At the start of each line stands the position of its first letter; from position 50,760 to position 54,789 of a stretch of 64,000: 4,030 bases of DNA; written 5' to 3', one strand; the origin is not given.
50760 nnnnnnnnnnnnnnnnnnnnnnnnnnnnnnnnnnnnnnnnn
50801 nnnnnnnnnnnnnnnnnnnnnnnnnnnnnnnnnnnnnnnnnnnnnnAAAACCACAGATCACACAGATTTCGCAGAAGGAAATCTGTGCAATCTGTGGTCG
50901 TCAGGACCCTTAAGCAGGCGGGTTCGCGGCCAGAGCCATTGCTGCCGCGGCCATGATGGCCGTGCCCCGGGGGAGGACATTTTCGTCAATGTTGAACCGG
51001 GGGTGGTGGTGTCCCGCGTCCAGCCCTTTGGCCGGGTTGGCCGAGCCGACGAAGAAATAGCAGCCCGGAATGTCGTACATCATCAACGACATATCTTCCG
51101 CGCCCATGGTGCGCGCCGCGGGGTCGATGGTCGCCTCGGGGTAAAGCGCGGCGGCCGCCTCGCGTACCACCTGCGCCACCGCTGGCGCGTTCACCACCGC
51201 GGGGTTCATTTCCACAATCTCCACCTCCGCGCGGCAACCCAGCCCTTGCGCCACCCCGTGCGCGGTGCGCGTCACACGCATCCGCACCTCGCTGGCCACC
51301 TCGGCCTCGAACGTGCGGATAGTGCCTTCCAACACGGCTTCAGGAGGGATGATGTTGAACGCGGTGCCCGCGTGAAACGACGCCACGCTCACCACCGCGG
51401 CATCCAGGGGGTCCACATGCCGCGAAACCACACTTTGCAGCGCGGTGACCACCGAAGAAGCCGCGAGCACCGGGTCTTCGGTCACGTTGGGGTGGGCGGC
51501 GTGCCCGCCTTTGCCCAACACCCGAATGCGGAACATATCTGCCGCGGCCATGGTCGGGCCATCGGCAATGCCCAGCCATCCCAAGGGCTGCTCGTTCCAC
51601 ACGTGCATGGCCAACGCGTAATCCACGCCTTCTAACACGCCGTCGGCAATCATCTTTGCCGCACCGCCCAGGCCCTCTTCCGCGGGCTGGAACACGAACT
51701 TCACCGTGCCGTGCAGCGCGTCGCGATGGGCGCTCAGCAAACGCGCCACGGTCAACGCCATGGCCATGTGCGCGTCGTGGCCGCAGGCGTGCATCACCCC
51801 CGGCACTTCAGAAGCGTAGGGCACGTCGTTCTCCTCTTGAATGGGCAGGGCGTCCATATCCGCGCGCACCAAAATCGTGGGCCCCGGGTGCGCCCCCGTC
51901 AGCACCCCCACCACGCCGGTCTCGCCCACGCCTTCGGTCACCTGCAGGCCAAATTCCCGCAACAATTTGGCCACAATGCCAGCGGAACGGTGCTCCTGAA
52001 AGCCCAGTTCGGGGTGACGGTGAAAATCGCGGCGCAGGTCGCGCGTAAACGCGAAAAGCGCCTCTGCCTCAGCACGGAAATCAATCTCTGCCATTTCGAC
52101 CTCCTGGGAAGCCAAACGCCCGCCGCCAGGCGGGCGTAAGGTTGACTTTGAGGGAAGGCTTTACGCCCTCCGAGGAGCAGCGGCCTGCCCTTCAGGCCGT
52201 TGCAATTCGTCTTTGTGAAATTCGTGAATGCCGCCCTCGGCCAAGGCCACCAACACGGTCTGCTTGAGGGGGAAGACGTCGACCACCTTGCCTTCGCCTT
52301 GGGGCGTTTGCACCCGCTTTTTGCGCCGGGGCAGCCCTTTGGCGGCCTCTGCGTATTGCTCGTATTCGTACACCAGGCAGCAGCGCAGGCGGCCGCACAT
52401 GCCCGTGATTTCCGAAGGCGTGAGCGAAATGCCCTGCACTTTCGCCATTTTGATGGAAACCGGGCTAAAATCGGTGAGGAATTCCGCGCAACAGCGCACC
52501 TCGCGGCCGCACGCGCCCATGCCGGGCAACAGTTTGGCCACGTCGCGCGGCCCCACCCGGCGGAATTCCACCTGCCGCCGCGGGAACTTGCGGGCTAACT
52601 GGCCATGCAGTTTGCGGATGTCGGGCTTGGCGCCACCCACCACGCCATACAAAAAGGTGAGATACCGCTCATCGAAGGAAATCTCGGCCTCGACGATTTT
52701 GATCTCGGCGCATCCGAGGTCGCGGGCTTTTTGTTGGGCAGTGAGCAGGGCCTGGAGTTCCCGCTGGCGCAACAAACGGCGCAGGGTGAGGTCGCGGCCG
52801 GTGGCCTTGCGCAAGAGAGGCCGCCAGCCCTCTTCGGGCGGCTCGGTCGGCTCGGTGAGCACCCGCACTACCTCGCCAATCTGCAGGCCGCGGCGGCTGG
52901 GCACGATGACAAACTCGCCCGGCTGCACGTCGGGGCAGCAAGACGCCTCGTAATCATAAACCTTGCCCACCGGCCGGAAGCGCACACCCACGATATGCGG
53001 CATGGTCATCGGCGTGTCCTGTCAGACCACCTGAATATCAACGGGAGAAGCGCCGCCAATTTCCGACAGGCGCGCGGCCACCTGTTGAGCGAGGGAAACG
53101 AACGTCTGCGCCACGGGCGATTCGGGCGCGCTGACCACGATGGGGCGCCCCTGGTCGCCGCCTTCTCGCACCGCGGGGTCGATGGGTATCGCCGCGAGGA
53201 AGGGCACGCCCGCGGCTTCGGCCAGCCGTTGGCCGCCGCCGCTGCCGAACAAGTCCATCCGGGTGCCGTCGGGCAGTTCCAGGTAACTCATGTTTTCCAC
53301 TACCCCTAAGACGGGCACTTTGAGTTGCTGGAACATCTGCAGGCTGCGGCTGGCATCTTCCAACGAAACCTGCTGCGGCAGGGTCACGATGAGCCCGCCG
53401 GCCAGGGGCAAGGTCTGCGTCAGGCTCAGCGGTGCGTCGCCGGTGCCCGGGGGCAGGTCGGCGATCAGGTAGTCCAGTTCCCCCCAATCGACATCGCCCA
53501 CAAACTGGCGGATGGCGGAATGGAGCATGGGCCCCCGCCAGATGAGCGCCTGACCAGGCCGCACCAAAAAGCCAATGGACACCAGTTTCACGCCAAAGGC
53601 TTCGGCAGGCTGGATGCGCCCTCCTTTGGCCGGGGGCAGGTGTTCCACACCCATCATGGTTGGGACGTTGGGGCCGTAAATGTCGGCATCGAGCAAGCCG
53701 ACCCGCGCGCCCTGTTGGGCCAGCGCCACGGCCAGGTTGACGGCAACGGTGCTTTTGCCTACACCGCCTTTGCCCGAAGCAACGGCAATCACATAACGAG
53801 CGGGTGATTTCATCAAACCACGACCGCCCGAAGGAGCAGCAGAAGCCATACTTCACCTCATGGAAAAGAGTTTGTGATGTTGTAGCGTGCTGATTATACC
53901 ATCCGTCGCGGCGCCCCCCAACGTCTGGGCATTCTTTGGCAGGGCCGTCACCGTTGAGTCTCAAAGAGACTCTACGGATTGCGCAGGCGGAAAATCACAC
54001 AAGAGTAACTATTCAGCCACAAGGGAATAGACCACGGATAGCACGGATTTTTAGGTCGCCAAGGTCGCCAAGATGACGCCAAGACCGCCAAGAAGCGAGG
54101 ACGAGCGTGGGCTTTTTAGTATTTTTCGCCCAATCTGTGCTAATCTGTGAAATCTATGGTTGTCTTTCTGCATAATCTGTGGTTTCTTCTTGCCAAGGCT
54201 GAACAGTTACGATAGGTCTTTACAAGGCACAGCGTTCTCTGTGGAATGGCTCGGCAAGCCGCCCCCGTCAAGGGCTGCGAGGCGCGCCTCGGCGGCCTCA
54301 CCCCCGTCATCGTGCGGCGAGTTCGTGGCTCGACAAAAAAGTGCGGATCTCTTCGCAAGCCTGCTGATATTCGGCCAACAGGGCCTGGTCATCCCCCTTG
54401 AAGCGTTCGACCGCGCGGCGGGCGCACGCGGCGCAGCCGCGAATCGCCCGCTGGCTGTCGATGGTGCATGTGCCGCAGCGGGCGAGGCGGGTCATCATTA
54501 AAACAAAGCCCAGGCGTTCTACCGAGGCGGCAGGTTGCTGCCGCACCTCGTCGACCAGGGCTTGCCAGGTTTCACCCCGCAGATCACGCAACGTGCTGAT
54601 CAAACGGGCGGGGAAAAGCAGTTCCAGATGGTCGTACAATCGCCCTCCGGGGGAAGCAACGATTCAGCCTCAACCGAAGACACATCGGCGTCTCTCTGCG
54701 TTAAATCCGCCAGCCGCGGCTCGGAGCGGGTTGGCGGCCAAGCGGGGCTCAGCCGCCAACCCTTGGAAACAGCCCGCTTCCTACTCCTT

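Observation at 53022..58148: Isolated Q-module cluster iscX-nuoB-nuoCD-nuoI flanked by Fe-S biogenesis factors, without nuoA/H/J-N or nuoE-G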

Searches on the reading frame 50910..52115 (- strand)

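Call 3: search_protein_families(library=pfam, proteins=[window:50910-52115:-], max_evalue=0.01)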
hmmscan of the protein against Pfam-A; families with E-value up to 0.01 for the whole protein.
window:50910-52115:- (401 aa): 2 families
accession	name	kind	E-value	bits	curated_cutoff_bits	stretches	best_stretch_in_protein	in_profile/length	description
PF01546.33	Peptidase_M20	-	6.5e-44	150.8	24.6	1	82-393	1-205/206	Peptidase family M20/M25/M40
PF07687.19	M20_dimer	-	1.4e-08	35.1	21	1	194-281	8-95/107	Peptidase dimerisation domain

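Call 4: search_protein_families(library=ncbifam, proteins=[window:50910-52115:-], max_evalue=0.01)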
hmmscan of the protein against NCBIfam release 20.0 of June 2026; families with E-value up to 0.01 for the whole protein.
window:50910-52115:- (401 aa): 23 families
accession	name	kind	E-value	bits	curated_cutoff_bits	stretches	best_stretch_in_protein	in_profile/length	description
NF040868.1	carboxypep_CpsA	equivalog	2.7e-123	411.6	500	1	25-395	16-389/391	carboxypeptidase CpsA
TIGR01891.1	amidohydrolases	subfamily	2.5e-120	402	153.75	1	25-382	2-364/366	amidohydrolase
NF038260.1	ectoine_DoeB_2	equivalog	8e-96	321.2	550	1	21-389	5-373/378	N(2)-acetyl-L-2,4-diaminobutanoate deacetylase DoeB2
TIGR01879.1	hydantase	subfamily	1.6e-09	37.2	204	1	190-360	205-372/401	hydantoinase/carbamoylase family amidase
NF006772.0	PRK09290.2-1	subfamily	2.4e-07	29.9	424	1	191-396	220-416/430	allantoate amidohydrolase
NF009557.0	PRK13009.1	equivalog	7.6e-07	28.6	284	1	195-338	184-323/377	succinyl-diaminopimelate desuccinylase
NF006769.0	PRK09290.1-3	subfamily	9.5e-07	27.8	452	1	195-324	220-349/417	allantoate amidohydrolase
NF006365.0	PRK08588.1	subfamily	1.3e-06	28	289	1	117-323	111-315/383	succinyl-diaminopimelate desuccinylase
NF006775.0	PRK09290.2-5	equivalog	1.5e-06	27.2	479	1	188-378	215-396/419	allantoate amidohydrolase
NF058540.1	Ncarbamyl_ErtE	equivalog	2.7e-06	26.2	520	1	191-325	216-353/418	N-carbamyl-l-glutamate amidohydrolase ErtE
NF006771.0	PRK09290.1-5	subfamily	4.3e-06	25.5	399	1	194-326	217-350/413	allantoate amidohydrolase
TIGR01910.1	DapE-ArgE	subfamily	4.7e-06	26.1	217.6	1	117-324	110-315/373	ArgE/DapE family deacylase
NF005602.0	PRK07338.1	equivalog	1.6e-05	23.7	357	1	194-299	207-309/409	hydrolase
NF003976.0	PRK05469.1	subfamily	1.9e-05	23.7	255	1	115-358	144-376/409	tripeptide aminopeptidase PepT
NF004788.0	PRK06133.1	subfamily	4.4e-05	22.6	349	1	80-328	117-348/417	glutamate carboxypeptidase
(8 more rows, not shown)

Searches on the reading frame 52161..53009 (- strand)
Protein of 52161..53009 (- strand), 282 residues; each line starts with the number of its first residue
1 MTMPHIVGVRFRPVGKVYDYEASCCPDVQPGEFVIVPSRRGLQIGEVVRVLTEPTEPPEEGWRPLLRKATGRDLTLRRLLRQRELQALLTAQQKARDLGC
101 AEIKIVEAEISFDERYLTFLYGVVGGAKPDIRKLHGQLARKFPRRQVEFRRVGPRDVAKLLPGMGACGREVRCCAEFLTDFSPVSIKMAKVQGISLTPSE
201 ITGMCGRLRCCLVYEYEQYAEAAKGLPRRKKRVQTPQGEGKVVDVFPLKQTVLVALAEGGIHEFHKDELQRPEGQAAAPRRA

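Call 3: search_protein_families(library=pfam, proteins=[window:52161-53009:-], max_evalue=0.01)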
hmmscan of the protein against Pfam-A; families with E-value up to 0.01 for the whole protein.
window:52161-53009:- (282 aa): 2 families
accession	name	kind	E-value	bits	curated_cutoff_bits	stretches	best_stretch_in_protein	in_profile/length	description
PF04468.17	PSP1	-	3.3e-10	40.6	27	1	65-151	3-85/86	PSP1 C-terminal conserved region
PF17764.6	PriA_3primeBD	-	0.0063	16.8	22.7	0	13-67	7-60/96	3'DNA-binding domain (3'BD)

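Call 4: search_protein_families(library=ncbifam, proteins=[window:52161-53009:-], max_evalue=0.01)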
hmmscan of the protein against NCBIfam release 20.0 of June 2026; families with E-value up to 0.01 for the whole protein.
window:52161-53009:- (282 aa): 1 family
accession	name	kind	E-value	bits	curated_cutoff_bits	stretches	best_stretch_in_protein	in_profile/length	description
NF041131.1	RicT_YaaT_fam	subfamily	5.1e-52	176.5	70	1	33-245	2-210/213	regulatory iron-sulfur-containing complex subunit RicT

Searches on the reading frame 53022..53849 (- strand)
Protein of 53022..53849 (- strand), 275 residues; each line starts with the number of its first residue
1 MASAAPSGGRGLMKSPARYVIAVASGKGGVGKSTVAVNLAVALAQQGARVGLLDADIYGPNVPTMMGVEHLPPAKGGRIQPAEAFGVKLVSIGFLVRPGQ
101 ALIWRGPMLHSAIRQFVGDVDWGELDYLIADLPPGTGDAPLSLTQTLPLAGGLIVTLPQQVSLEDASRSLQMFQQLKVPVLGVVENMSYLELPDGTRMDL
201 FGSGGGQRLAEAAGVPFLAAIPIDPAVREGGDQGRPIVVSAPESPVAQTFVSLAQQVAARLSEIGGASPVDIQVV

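Call 3: search_protein_families(library=pfam, proteins=[window:53022-53849:-], max_evalue=0.01)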
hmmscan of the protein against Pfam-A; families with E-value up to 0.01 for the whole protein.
window:53022-53849:- (275 aa): 11 families
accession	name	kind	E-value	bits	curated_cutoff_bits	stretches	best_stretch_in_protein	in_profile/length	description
PF10609.15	ParA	-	1.1e-95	320.1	27.1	1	19-257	4-245/246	NUBPL iron-transfer P-loop NTPase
PF01656.29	CbiA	-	8.4e-17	61.7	25.4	1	21-236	1-124/125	CobQ/CobB/MinD/ParA nucleotide binding domain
PF13614.12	AAA_31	-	7e-11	42.8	27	1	20-58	3-41/177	AAA domain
PF09140.17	MipZ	-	1.9e-08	34.4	20.7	1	19-57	1-39/262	ATPase MipZ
PF00142.24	Fer4_NifH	-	2.3e-08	34.3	25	1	25-54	6-35/271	4Fe-4S iron sulfur cluster binding proteins, NifH/frxC family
PF02374.21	ArsA_ATPase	-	1.3e-07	31.6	24.3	1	23-56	5-38/305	Anion-transporting ATPase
PF07015.17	VirC1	-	0.00023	21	24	1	20-57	3-40/231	VirC1 protein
PF25199.1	nSTAND_NTPase5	-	0.00092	19.5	34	1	15-57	37-80/145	Novel STAND NTPase 5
PF13481.12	AAA_25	-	0.0013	18.8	27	1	22-50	36-63/195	AAA domain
PF16575.11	CLP1_P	-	0.0065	16.8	26.6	0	26-60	1-35/188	mRNA cleavage and polyadenylation factor CLP1 P-loop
PF01583.26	APS_kinase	-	0.0088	16.5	21.1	0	24-56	7-39/152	Adenylylsulphate kinase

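Call 4: search_protein_families(library=ncbifam, proteins=[window:53022-53849:-], max_evalue=0.01)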
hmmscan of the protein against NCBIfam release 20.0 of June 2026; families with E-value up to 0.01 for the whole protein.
window:53022-53849:- (275 aa): 33 families (the best 25 are shown)
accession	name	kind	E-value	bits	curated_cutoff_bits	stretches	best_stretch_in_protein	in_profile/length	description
NF041136.1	MrpORP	equivalog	7.8e-87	291.9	450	1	19-260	6-251/365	iron-sulfur cluster carrier protein MrpORP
NF008669.0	PRK11670.1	equivalog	6.2e-84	282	348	1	18-273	107-365/369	iron-sulfur cluster carrier protein ApbC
TIGR01969.1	minD_arch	subfamily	5.5e-29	101.1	201.75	2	20-73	2-55/251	cell division ATPase MinD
TIGR01968.1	minD_bact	equivalog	3.8e-17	62.5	212.9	1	20-70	3-53/261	septum site-determining protein MinD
NF041546.1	ParA_partition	equivalog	1.1e-11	44.7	180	1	20-56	1-37/203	ParA family partition ATPase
TIGR03815.1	CpaE_hom_Actino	equivalog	3.6e-10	39.5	154.45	1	19-73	112-166/340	septum site-determining protein Ssd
NF047398.1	AAA_KGGVGR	domain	1.1e-09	38.9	90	1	20-69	4-53/190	KGGVGR-motif variant AAA ATPase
TIGR03371.1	cellulose_yhjQ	equivalog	2.3e-09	37.1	157.85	1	20-57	3-40/246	cellulose biosynthesis protein BcsQ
NF008079.0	PRK10818.1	equivalog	6.1e-09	35.6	508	1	20-69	4-53/270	septum site-determining protein MinD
TIGR03018.1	pepcterm_TyrKin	hypoth_equivalog_domain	2.3e-08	33.6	230.65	1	17-70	34-88/207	XrtA-associated tyrosine autokinase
NF033200.1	F430_CfbC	exception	2.5e-08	33.6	402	1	25-56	6-37/260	Ni-sirohydrochlorin a,c-diamide reductive cyclase ATP-dependent reductase subunit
TIGR01007.1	eps_fam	subfamily_domain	3.3e-08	33.3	108.05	1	20-62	19-61/204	polysaccharide biosynthesis tyrosine autokinase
TIGR02016.1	BchX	equivalog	8.3e-08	31.8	331.2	1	21-72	3-53/296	chlorophyllide a reductase iron protein subunit X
NF053622.1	ATPseBagAMYCTU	equivalog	1.1e-07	31.6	400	1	21-56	9-44/325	ATPase BagA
TIGR03029.1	EpsG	equivalog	7e-07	28.7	313.8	1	17-62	102-147/274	chain length determinant protein tyrosine kinase EpsG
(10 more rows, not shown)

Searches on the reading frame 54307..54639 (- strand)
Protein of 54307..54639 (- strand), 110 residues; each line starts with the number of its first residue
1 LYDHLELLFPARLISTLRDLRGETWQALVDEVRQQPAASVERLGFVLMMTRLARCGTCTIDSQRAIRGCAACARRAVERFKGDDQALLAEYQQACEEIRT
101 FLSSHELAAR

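Call 3: search_protein_families(library=pfam, proteins=[window:54307-54639:-], max_evalue=0.01)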
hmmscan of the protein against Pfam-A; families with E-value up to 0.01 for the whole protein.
window:54307-54639:- (110 aa): 0 families

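Call 4: search_protein_families(library=ncbifam, proteins=[window:54307-54639:-], max_evalue=0.01)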
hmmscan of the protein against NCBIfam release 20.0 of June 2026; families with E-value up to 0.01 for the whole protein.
window:54307-54639:- (110 aa): 0 families

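Call 36: find_homologous_proteins(query=window:54307-54639:-, max_evalue=0.001)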
Query window:54307-54639:- (110 aa): 23 proteins with E <= 0.001 among 76 candidates.
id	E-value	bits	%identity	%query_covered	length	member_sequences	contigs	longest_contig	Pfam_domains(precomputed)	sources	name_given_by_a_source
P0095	9.4e-65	233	98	100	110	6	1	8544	-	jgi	-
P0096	3.3e-51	189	77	99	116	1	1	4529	-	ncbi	-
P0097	1.4e-49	184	79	95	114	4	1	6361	-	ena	-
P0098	3.0e-49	183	74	100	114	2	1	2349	-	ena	-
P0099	1.4e-47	178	74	96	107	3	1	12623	-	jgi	-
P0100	2.3e-47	177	75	95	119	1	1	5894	-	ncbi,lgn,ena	-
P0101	4.5e-47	176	77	93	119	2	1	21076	-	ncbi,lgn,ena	-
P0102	6.3e-46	172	75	93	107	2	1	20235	-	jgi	-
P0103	2.2e-44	167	72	95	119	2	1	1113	-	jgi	-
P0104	4.4e-44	166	71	95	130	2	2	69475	-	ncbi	-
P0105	1.6e-43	165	74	93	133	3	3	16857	-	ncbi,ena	-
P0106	1.4e-42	161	73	94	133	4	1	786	-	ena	-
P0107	3.4e-41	157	72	93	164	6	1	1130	-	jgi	-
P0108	4.5e-40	153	65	95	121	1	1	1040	-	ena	-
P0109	2.2e-39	151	71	93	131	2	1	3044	-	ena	-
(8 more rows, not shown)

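Call 39: search_solved_structures(query=A1, max_evalue=1)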
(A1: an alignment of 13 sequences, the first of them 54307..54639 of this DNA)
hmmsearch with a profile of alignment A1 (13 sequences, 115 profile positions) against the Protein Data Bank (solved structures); distinct sequences matched with E-value up to 1: 0.

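Call 43: predict_structure(alignment_id=A1)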
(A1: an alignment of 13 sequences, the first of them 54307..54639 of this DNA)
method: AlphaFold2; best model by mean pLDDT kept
length: 110 residues; sequences in the alignment: 13
mean_pLDDT: 79.6   pTM: 0.74
mean pLDDT of the five models: 79.6, 78.8, 78.5, 76.4, 76.2
residues with pLDDT >= 90: 47; 70-90: 35; 50-70: 17; < 50: 11
segments of 3 or more residues with pLDDT < 50: 1-3, 61-64
pLDDT, mean of each block of 10 residues (from residue 1): 54 86 94 89 89 65 55 87 93 93 71
secondary structure, 60 per line:
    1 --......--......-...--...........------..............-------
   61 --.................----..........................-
elements in order: H3-8 H11-16 H23-33 H40-53 H63-79 H84-109

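Call 47: fold_search(model_id=the predicted structure, library=pdb)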
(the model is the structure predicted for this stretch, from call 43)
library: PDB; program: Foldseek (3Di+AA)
matches with E <= 10: 65; with E <= 0.001: 0
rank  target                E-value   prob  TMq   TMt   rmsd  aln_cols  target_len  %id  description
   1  2gsc_A                1.0e+00  0.16  0.29  0.28  12.5       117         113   14  Crystal Structure of the Conserved Hypothetical Cytosolic Protein Xcc0516 from Xanthomonas campestris (released 2006-10-03)
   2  3i76_B                2.0e+00  0.08  0.22  0.13  11.8        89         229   12  The crystal structure of the orthorhombic form of the putative HAD-hydrolase YfnB from Bacillus subtilis bound to magn (released 2009-07-21)
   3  3i76_A                2.9e+00  0.07  0.21  0.13  12.2        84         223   13  The crystal structure of the orthorhombic form of the putative HAD-hydrolase YfnB from Bacillus subtilis bound to magn (released 2009-07-21)
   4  8erw_B                3.3e+00  0.09  0.29  0.15  11.2       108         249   18  Precisely patterned nanofibers made from extendable protein multiplexes (released 2023-08-23)
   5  2ydv                  3.3e+00  0.02  0.17  0.08  15.1       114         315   15  Thermostabilised HUMAN A2a Receptor with NECA bound (released 2011-05-18)
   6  3ed5                  3.4e+00  0.06  0.22  0.13  11.7        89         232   12  The crystal structure of YfnB from Bacillus subtilis subsp. subtilis str. 168 (released 2008-09-16)
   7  5uql                  3.6e+00  0.05  0.21  0.07  17.1        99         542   16  Clostridium difficile toxin A (TcdA) glucosyltransferase domain in complex with U2F (released 2017-05-10)
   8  7qsd_F                4.5e+00  0.06  0.25  0.09  11.5       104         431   16  Bovine complex I in the active state at 3.1 A (released 2022-03-02)
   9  3i76_C                4.5e+00  0.05  0.20  0.12  12.2        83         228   13  The crystal structure of the orthorhombic form of the putative HAD-hydrolase YfnB from Bacillus subtilis bound to magn (released 2009-07-21)
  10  6mus_J                4.5e+00  0.04  0.21  0.20  14.6        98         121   11  Cryo-EM structure of larger Csm-crRNA-target RNA ternary complex in type III-A CRISPR-Cas system (released 2018-12-12)
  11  2gm7_A                5.0e+00  0.04  0.27  0.16  15.4       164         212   10  TenA Homolog/Thi-4 Thiaminase from Pyrobaculum Aerophilum (released 2006-04-18)
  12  6i1z_B                5.0e+00  0.04  0.25  0.14  15.4       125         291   13  Outward facing structure of apo CST (released 2019-06-05)
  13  5ica_D                5.0e+00  0.04  0.20  0.19  11.9       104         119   12  Structure of the CTD complex of UTP12, Utp13, Utp1 and Utp21 (released 2016-07-06)
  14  3b1w_A                5.0e+00  0.04  0.21  0.11  13.1       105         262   14  Crystal structure of an S. thermophilus NFeoB E67A mutant bound to GDP (released 2011-11-02)
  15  7qso_F                5.3e+00  0.05  0.24  0.09  11.5       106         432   15  Bovine complex I in lipid nanodisc, State 3 (Slack) (released 2022-05-25)
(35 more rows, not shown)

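Call 48: search_protein_families(library=pfam, alignment_id=A1, max_evalue=5)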
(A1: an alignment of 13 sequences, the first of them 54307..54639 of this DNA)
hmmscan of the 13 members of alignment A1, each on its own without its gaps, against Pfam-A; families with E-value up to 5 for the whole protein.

A. member 1, window:54307-54639:- (110 aa): 1 family
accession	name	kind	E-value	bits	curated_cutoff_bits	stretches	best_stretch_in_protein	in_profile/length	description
PF17765.7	MLTR_LBD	-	0.012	16.1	26.3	1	61-109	66-116/168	MmyB-like transcription regulator ligand binding domain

B. families by the number of members that match (of 13 scanned): 5 families
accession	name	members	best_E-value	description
PF17765.7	MLTR_LBD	1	0.012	MmyB-like transcription regulator ligand binding domain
PF04512.18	Baculo_PEP_N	1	0.096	Baculovirus polyhedron envelope protein, PEP, N terminus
PF17195.9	DUF5132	1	0.18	Protein of unknown function (DUF5132)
PF19890.4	DUF6363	1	0.19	Domain of unknown function (DUF6363)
PF21950.2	MINION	1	0.58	Protein myomixer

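Call 66: search_protein_representatives(alignment_id=A1)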
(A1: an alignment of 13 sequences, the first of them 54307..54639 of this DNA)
Query: 13 sequences, 115 profile positions. Proteins with E-value up to 0.001 (for the whole library): 291; up to 1e-10: 190; up to 1e-30: 34. The best 150 are listed.
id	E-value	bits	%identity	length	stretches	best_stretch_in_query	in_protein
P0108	1.5e-48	179.5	-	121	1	2-114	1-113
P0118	1.6e-43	163.3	-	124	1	3-109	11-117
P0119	1.7e-41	156.8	-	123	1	3-109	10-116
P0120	2.0e-39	150.1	-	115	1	1-110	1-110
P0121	2.3e-38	146.6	-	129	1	2-107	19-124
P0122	1.3e-37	144.2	-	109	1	1-106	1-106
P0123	5.2e-37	142.3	-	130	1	3-106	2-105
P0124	2.4e-36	140.1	-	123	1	2-112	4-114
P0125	2.8e-36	139.9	-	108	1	1-106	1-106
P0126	3.2e-36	139.7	-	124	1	3-105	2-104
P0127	3.5e-36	139.6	-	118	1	2-111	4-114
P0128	9.5e-36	138.2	-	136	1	2-106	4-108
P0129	3.4e-35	136.4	-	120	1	5-108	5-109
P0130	5.3e-35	135.8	-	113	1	1-109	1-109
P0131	7.6e-35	135.3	-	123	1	1-107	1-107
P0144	2.0e-31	124.3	-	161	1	2-106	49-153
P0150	9.3e-31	122.1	-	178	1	3-107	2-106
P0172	8.6e-28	112.6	-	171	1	4-84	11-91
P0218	4.4e-20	87.7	-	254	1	44-110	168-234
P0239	1.1e-16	76.8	-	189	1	33-100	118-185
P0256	1.3e-14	70.1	-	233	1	3-69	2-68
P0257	1.8e-14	69.6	-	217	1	3-66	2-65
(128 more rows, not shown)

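Call 67: search_protein_families(library=pfam, proteins=[P0218, P0239, P0256, P0257, P0150, P0172, P0144], max_evalue=0.001)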
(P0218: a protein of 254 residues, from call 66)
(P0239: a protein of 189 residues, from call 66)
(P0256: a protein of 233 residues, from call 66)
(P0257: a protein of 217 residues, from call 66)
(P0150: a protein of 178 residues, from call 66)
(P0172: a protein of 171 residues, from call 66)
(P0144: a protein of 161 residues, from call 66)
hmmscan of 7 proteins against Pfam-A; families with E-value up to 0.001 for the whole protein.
P0218 (254 aa): 2 families
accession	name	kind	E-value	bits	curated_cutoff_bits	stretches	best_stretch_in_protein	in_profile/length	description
PF05580.18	Peptidase_S55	-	1.2e-09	39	25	1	35-110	117-191/210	SpoIVB peptidase S55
PF03092.22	BT1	-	6.9e-08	32.1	22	1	106-176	30-98/432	BT1 family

P0239 (189 aa): 2 families
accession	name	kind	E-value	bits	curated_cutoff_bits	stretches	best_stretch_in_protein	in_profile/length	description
PF13401.12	AAA_22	-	0.00033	21.4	27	1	50-109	6-64/130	AAA domain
PF13191.12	AAA_16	-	0.0004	21.4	32.6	1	37-104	6-87/167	AAA ATPase domain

P0256 (233 aa): 0 families

P0257 (217 aa): 0 families

P0150 (178 aa): 0 families

P0172 (171 aa): 0 families

P0144 (161 aa): 0 families
